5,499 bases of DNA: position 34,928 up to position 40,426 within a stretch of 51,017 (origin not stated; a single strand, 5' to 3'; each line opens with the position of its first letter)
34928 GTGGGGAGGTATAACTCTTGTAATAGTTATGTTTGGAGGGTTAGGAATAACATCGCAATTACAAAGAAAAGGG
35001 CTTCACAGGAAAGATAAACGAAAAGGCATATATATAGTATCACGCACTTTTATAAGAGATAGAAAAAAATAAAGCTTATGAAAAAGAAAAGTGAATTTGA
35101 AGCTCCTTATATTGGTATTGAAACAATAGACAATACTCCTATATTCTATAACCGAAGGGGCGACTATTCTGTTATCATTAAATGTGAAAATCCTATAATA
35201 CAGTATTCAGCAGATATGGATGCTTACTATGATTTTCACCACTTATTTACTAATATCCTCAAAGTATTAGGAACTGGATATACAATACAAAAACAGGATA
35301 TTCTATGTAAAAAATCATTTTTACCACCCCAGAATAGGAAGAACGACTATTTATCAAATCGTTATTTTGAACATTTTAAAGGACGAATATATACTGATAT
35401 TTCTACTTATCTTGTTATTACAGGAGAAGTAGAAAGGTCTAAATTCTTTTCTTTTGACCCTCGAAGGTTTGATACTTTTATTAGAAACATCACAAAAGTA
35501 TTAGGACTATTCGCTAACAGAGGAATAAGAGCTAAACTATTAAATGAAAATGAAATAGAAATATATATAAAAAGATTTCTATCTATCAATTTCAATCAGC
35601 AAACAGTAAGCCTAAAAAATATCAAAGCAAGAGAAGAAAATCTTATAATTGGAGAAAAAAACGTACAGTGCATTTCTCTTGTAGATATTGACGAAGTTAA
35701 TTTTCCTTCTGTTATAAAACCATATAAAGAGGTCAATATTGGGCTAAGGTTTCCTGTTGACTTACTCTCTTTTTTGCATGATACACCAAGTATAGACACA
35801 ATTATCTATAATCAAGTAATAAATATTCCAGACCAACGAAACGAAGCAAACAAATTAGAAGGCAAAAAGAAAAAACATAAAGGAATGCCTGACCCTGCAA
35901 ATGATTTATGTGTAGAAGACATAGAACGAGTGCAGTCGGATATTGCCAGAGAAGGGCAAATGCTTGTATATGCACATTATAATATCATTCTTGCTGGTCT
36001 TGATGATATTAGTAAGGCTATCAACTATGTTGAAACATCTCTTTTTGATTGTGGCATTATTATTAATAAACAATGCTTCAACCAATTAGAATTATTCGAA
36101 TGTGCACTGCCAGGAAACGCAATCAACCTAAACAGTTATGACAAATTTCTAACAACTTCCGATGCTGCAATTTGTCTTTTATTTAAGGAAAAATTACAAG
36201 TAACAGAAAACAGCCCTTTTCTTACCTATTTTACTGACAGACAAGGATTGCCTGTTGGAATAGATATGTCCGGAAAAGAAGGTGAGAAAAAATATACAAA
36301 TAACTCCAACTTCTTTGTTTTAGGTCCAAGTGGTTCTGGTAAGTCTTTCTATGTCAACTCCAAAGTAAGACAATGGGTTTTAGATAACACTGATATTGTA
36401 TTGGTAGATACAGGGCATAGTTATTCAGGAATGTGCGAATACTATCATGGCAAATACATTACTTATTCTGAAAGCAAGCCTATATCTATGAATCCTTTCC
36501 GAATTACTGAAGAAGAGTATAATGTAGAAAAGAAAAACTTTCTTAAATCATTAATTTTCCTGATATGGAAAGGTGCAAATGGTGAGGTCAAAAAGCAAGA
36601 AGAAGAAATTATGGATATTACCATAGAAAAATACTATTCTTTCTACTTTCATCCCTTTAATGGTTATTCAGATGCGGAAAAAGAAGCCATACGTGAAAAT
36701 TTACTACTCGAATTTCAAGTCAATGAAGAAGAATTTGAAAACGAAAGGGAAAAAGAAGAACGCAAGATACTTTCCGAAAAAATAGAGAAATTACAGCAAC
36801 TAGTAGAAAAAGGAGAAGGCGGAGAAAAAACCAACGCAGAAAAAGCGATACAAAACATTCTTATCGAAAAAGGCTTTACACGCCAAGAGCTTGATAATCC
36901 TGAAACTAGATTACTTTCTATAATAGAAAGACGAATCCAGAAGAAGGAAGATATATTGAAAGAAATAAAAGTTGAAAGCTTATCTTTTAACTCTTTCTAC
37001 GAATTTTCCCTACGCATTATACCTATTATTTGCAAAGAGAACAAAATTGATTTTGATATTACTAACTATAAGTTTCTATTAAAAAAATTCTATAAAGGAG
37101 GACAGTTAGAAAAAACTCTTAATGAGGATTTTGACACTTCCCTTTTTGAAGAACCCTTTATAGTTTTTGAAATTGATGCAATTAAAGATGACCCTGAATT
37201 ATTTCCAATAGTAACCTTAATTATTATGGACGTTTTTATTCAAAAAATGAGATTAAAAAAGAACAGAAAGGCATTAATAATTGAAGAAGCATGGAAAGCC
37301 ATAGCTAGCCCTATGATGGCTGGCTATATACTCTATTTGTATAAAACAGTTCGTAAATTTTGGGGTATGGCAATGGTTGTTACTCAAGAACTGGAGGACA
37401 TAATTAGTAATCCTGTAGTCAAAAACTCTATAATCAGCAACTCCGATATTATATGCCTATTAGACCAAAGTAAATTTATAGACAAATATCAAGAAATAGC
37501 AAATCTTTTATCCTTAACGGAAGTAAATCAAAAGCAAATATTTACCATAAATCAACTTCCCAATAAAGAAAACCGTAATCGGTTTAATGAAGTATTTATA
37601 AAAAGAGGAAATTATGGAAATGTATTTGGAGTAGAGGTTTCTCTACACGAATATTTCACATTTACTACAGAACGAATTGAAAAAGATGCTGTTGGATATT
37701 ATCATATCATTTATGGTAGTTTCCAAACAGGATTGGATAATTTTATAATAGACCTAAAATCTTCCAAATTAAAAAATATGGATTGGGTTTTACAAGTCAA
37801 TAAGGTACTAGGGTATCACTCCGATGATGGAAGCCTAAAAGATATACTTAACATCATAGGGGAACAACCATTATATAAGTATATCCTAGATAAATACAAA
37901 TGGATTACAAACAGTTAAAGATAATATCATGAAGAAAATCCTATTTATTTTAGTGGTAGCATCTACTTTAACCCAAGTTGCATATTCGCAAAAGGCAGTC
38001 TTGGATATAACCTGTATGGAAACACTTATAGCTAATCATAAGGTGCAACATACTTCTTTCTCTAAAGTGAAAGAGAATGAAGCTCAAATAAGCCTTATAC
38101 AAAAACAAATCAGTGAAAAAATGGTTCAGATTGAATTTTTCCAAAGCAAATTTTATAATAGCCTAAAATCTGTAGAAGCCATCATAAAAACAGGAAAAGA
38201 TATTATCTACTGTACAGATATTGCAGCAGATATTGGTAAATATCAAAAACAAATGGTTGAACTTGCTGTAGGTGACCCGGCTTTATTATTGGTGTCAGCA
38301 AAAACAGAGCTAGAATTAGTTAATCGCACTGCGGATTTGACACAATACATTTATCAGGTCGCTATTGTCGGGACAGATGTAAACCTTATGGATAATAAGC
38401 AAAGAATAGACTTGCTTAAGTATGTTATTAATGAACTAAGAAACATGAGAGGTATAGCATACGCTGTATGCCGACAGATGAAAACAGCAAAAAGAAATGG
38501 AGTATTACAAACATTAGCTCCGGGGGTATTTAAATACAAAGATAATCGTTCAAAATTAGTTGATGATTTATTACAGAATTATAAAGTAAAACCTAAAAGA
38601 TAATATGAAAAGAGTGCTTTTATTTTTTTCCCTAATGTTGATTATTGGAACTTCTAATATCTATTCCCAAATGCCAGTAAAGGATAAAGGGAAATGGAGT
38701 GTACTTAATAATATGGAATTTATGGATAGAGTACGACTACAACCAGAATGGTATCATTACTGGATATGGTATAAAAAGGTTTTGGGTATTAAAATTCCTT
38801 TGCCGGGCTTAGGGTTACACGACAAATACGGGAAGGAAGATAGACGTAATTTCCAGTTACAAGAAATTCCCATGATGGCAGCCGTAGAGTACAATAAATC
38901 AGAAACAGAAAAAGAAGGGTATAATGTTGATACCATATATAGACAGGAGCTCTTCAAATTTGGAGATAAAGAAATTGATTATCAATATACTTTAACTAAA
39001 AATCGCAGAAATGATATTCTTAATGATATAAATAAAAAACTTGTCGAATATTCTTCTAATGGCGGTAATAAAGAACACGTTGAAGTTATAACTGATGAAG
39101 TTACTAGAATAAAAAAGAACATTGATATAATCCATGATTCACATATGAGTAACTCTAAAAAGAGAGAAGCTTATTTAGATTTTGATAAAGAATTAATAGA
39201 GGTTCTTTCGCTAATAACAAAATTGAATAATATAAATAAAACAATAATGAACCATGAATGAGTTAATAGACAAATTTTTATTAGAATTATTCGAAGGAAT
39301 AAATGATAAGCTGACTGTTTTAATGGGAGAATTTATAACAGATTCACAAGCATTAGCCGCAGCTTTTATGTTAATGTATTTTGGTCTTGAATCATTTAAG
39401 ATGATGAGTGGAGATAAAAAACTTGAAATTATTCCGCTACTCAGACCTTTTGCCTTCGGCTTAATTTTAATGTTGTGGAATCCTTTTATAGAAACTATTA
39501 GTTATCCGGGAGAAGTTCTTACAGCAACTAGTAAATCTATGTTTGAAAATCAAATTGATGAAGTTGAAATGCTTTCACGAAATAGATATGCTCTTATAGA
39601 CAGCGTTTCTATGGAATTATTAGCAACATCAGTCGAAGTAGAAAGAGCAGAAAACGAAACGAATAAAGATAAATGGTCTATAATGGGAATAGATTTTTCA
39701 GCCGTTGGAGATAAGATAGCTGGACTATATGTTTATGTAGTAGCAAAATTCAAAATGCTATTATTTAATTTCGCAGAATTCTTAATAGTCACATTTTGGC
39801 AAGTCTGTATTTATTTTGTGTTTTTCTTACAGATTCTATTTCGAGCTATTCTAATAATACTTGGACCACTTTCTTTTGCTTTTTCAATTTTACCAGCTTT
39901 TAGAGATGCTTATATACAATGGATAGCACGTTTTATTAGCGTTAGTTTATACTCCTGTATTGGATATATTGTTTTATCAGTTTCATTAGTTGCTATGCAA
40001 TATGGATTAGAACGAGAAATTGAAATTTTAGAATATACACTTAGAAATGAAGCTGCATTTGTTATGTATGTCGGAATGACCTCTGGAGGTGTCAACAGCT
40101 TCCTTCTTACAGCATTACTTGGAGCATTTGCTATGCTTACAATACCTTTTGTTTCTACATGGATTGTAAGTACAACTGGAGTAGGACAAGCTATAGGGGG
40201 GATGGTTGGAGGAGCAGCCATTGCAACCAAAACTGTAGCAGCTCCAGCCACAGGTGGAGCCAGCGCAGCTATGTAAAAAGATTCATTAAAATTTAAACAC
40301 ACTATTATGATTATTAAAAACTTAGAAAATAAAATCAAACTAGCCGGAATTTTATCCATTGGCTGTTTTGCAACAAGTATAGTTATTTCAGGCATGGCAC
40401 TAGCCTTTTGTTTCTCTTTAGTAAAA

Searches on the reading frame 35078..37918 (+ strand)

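Call 29: search_protein_families(library=ncbifam, proteins=[window:35078-37918:+], max_evalue=0.001)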
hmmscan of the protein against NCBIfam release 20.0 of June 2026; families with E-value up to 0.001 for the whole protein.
window:35078-37918:+ (946 aa): 9 families
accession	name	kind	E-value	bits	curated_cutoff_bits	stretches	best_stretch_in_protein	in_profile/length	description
TIGR03783.1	Bac_Flav_CT_G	subfamily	1.5e-126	423.3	261.55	2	634-872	566-807/829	TraG family conjugative transposon ATPase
TIGR02746.1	TraC-F-type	equivalog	8.6e-41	139.7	567.05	2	666-872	576-779/800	type IV secretion system protein TraC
TIGR00929.1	VirB4_CagE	subfamily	8.3e-29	100.4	643.1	2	250-521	277-548/792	VirB4 family type IV secretion/conjugal transfer ATPase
NF045971.1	conju_CD1110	equivalog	2.6e-27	95.4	325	2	254-524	267-535/752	VirB4-like conjugal transfer ATPase, CD1110 family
NF045975.1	VirB4_plasma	equivalog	5.3e-25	87.3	590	2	244-578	354-670/894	Mbov_0397 family ICE element conjugal transfer ATPase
NF010278.0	PRK13721.1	subfamily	1.6e-15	56.1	1177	2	666-804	624-769/874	type IV secretion system protein TraC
NF010447.0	PRK13873.1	equivalog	4.1e-09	34.9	1020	1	665-824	576-729/815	conjugal transfer protein TrbE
TIGR03744.1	traC_PFL_4706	equivalog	6.2e-05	21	520.6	1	379-462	448-528/892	conjugative transfer ATPase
NF010466.0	PRK13891.1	subfamily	0.00012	20.1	1322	1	668-823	628-778/852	conjugal transfer protein TrbE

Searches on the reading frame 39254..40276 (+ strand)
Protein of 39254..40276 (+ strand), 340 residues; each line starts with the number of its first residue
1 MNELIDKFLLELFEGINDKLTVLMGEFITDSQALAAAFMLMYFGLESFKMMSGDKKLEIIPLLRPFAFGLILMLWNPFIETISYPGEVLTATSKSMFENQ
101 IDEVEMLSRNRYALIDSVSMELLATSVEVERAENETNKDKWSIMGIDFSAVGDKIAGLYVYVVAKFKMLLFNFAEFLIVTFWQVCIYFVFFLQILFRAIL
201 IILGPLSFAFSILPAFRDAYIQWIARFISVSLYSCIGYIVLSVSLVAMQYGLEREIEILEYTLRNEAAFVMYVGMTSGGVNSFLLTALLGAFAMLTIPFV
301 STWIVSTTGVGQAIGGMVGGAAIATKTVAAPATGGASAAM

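Call 29: search_protein_families(library=ncbifam, proteins=[window:39254-40276:+], max_evalue=0.001)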
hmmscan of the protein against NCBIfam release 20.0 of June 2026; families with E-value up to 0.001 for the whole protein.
window:39254-40276:+ (340 aa): 1 family
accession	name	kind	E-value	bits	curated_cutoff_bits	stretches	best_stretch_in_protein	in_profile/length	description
TIGR03782.1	Bac_Flav_CT_J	equivalog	1.3e-25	90.1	289.95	1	10-336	6-319/323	conjugative transposon protein TraJ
